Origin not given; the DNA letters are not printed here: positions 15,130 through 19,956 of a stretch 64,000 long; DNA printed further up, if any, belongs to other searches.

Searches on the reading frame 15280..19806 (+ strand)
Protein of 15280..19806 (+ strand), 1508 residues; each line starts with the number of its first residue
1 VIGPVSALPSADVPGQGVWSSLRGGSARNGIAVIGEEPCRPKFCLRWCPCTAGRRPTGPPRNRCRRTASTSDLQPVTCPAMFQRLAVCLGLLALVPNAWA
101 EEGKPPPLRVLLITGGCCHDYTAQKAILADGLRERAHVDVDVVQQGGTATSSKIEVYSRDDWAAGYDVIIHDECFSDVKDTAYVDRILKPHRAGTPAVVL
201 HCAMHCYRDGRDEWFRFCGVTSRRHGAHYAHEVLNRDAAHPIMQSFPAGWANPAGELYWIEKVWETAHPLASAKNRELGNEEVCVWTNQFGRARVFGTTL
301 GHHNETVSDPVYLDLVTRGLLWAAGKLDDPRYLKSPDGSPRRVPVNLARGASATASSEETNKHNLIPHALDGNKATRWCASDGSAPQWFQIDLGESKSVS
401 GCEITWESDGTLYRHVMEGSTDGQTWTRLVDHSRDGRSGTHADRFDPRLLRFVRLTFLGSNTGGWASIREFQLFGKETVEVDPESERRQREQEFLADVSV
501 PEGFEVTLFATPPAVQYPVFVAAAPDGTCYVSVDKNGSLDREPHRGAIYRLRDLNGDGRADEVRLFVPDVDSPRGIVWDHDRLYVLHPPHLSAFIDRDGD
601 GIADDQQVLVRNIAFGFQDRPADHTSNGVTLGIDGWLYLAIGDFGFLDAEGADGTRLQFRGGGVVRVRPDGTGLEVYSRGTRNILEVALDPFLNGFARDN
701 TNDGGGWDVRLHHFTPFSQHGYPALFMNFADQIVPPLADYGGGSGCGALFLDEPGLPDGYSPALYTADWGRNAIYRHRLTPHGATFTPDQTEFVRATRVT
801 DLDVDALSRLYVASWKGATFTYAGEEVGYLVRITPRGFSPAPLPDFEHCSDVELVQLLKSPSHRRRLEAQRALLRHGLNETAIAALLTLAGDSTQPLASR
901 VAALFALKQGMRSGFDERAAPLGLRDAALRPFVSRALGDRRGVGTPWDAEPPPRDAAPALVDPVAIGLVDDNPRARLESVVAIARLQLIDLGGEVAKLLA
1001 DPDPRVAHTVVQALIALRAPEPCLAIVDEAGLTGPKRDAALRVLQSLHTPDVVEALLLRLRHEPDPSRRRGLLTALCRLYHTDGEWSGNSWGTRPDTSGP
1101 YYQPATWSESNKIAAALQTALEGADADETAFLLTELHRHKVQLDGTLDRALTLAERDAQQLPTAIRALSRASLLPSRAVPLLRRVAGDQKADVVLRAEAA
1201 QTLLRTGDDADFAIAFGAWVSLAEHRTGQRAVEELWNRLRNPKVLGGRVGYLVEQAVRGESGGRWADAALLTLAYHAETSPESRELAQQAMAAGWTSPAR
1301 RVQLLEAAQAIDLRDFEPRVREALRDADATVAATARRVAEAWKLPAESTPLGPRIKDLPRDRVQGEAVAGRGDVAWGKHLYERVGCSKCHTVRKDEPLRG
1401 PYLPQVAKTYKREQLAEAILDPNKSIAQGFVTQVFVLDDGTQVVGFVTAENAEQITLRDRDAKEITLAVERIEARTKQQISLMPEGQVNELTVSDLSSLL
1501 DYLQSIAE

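Call 13: search_protein_families(library=pfam, proteins=[window:15280-19806:+], max_evalue=0.00001)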
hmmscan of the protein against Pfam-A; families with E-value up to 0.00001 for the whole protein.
window:15280-19806:+ (1508 aa): 5 families
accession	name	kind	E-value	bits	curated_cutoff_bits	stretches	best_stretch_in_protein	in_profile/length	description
PF23500.1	DUF7133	-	1.4e-31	110.6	27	1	492-796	3-324/385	Domain of unknown function (DUF7133)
PF00754.31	F5_F8_type_C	-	1.5e-23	83.7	28.2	1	352-471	1-127/127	F5/8 type C domain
PF06283.17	ThuA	-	6.2e-21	76.1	33.4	1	109-323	1-209/209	Trehalose utilisation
PF22633.2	F5_F8_type_C_2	-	2.3e-17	63.8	27.8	1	368-455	1-91/91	NedA-like, galactose-binding domain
PF13646.12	HEAT_2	-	2.4e-06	28.2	27.7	0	967-1021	7-62/88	HEAT repeats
